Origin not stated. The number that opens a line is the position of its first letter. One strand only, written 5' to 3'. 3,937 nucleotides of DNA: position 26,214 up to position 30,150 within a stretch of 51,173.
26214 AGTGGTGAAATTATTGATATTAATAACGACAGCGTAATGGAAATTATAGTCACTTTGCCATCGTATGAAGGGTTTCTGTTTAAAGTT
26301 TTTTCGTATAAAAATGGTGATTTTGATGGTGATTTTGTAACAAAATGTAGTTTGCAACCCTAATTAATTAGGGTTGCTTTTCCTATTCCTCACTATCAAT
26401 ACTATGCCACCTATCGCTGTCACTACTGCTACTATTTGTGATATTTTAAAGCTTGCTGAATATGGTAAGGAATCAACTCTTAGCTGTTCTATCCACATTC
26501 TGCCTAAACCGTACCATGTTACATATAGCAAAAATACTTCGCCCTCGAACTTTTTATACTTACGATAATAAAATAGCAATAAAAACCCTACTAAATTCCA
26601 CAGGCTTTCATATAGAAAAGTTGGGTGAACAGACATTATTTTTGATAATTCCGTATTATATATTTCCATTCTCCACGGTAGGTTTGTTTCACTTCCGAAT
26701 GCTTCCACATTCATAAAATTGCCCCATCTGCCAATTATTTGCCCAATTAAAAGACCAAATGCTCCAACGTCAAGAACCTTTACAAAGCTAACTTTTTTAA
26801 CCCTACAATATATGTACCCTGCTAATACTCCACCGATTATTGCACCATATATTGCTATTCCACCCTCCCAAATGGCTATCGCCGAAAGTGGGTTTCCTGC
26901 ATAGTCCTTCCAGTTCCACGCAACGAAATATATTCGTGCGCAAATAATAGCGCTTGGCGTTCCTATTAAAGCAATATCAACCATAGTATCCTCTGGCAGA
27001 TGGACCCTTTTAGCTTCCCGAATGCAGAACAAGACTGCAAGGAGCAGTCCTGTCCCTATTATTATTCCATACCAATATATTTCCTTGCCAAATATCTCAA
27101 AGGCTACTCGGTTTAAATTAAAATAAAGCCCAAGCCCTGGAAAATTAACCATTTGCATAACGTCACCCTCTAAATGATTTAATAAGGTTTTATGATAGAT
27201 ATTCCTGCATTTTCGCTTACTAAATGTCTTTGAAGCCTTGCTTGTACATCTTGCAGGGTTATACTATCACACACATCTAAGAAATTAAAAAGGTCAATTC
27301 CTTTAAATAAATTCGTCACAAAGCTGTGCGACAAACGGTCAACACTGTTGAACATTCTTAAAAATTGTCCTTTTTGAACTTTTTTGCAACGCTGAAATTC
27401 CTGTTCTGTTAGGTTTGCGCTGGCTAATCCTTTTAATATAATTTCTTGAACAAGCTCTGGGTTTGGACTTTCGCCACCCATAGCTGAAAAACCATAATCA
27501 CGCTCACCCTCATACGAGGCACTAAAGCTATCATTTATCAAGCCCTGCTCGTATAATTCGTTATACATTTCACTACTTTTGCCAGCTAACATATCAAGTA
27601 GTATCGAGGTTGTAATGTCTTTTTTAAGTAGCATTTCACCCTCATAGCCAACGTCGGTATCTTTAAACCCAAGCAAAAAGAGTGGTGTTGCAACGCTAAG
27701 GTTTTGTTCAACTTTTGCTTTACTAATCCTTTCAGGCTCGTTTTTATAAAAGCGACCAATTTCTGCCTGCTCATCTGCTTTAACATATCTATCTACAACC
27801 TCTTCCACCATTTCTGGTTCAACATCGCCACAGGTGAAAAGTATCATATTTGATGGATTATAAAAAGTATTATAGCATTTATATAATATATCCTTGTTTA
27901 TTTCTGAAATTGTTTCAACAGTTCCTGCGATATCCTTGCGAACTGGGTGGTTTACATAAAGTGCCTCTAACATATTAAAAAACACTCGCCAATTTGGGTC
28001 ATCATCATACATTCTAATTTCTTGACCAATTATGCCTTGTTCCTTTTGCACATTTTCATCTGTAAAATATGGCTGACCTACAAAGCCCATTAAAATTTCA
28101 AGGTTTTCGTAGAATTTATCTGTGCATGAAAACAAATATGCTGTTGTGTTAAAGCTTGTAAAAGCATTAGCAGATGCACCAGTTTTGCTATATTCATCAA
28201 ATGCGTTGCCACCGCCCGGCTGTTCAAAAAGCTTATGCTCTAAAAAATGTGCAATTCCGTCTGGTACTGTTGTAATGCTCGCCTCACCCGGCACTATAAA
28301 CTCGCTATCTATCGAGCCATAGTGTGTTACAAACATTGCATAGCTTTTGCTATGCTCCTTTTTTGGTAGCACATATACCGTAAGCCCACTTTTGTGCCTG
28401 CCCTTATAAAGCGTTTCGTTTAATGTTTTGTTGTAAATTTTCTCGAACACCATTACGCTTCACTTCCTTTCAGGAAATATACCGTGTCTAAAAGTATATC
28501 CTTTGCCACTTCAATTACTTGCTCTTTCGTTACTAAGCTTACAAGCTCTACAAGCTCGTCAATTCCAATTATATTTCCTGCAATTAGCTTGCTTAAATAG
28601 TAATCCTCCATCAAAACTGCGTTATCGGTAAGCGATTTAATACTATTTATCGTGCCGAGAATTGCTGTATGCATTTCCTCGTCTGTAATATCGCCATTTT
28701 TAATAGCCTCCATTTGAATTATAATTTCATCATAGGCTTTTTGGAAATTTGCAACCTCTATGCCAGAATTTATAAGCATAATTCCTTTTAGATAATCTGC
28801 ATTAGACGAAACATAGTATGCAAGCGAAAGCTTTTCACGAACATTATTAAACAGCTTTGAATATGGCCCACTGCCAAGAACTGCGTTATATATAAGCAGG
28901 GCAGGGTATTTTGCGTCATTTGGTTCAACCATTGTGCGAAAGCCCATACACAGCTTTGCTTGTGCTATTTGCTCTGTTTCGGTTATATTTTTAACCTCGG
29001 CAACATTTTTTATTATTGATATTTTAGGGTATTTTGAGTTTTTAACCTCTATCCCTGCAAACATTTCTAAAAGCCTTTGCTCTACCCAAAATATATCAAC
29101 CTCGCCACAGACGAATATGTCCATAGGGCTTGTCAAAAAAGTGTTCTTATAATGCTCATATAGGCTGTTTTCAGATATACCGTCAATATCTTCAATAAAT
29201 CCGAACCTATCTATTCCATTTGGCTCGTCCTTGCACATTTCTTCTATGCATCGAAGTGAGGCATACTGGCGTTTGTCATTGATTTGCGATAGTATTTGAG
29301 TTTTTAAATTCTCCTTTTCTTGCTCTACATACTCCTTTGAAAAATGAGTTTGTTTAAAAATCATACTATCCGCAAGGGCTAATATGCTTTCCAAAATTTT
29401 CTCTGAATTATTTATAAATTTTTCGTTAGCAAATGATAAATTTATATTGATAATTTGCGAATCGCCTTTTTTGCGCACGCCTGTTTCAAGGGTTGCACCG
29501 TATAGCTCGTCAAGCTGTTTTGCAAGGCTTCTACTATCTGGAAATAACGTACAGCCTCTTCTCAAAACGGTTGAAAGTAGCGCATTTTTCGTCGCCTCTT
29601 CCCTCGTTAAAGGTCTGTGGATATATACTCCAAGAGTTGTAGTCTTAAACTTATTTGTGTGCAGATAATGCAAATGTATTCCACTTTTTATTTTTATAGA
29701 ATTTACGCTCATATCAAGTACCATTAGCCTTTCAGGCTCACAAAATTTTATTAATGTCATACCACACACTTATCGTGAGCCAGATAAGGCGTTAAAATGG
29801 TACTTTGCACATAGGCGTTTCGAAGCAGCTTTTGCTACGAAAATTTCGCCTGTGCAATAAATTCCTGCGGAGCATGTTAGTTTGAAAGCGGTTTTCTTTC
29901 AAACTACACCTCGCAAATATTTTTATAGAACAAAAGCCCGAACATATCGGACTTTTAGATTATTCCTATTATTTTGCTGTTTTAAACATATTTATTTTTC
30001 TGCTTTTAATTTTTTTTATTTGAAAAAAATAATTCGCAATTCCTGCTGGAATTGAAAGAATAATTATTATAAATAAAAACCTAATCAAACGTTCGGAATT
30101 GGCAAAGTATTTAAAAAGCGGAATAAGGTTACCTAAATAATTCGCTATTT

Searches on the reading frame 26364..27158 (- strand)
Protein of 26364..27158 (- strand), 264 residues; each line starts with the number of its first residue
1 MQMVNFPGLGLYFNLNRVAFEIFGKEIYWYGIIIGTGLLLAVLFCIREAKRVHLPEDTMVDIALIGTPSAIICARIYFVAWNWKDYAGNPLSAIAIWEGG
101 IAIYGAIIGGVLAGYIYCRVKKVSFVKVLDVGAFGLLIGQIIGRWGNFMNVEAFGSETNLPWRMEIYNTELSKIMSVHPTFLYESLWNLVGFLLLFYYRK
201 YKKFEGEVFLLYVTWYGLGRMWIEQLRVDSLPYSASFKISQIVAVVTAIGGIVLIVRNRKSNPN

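Call 12: search_protein_families(library=pfam, proteins=[window:26364-27158:-])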
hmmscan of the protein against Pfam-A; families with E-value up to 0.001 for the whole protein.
window:26364-27158:- (264 aa): 2 families
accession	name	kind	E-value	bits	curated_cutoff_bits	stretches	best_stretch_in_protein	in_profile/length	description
PF01790.23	LGT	-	7e-75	251.9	24.9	1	18-256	2-239/240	Prolipoprotein diacylglyceryl transferase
PF02378.23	PTS_EIIC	-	0.00022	20.9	30.7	1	39-125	56-140/319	Phosphotransferase system, EIIC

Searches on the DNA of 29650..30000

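Call 9: search_rna_families(source=window, start=29650, end=30000, threshold=evalue, max_evalue=10, show_alignments=3)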
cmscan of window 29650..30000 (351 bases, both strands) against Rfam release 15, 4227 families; matches with E-value up to 10: 7.
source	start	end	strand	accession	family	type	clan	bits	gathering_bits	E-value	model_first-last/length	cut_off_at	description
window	29856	29925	-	RF00898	mir-242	Gene; miRNA;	-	21.2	54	0.073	1-77/77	no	mir-242 microRNA precursor family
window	29917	29958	-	RF02433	SpF36_sRNA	Gene; sRNA;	-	20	48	2.5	1-51/51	no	Streptococcus sRNA SpF36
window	29830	29947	+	RF02411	snoR138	Gene; snRNA; snoRNA; HACA-box;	-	18.5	44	0.25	1-154/154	no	Small nucleolar RNA snoR138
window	29929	29996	-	RF02495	ohsC_RNA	Gene; antitoxin;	-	16.2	50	6.7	1-77/77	no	Oppression of Hydrophobic ORF by sRNA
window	29924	29999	-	RF02053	STnc430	Gene; sRNA;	-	15.6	47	6.2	1-162/162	no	Enterobacterial sRNA STnc430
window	29856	29985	-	RF01770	rimP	Cis-reg; leader;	-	15.5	47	5.4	1-102/102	no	Gammaprotebacteria rimP leader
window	29719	29805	-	RF03149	RAGATH-12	Gene; sRNA;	-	12.3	75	7.6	1-78/78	no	RAGATH-12 RNA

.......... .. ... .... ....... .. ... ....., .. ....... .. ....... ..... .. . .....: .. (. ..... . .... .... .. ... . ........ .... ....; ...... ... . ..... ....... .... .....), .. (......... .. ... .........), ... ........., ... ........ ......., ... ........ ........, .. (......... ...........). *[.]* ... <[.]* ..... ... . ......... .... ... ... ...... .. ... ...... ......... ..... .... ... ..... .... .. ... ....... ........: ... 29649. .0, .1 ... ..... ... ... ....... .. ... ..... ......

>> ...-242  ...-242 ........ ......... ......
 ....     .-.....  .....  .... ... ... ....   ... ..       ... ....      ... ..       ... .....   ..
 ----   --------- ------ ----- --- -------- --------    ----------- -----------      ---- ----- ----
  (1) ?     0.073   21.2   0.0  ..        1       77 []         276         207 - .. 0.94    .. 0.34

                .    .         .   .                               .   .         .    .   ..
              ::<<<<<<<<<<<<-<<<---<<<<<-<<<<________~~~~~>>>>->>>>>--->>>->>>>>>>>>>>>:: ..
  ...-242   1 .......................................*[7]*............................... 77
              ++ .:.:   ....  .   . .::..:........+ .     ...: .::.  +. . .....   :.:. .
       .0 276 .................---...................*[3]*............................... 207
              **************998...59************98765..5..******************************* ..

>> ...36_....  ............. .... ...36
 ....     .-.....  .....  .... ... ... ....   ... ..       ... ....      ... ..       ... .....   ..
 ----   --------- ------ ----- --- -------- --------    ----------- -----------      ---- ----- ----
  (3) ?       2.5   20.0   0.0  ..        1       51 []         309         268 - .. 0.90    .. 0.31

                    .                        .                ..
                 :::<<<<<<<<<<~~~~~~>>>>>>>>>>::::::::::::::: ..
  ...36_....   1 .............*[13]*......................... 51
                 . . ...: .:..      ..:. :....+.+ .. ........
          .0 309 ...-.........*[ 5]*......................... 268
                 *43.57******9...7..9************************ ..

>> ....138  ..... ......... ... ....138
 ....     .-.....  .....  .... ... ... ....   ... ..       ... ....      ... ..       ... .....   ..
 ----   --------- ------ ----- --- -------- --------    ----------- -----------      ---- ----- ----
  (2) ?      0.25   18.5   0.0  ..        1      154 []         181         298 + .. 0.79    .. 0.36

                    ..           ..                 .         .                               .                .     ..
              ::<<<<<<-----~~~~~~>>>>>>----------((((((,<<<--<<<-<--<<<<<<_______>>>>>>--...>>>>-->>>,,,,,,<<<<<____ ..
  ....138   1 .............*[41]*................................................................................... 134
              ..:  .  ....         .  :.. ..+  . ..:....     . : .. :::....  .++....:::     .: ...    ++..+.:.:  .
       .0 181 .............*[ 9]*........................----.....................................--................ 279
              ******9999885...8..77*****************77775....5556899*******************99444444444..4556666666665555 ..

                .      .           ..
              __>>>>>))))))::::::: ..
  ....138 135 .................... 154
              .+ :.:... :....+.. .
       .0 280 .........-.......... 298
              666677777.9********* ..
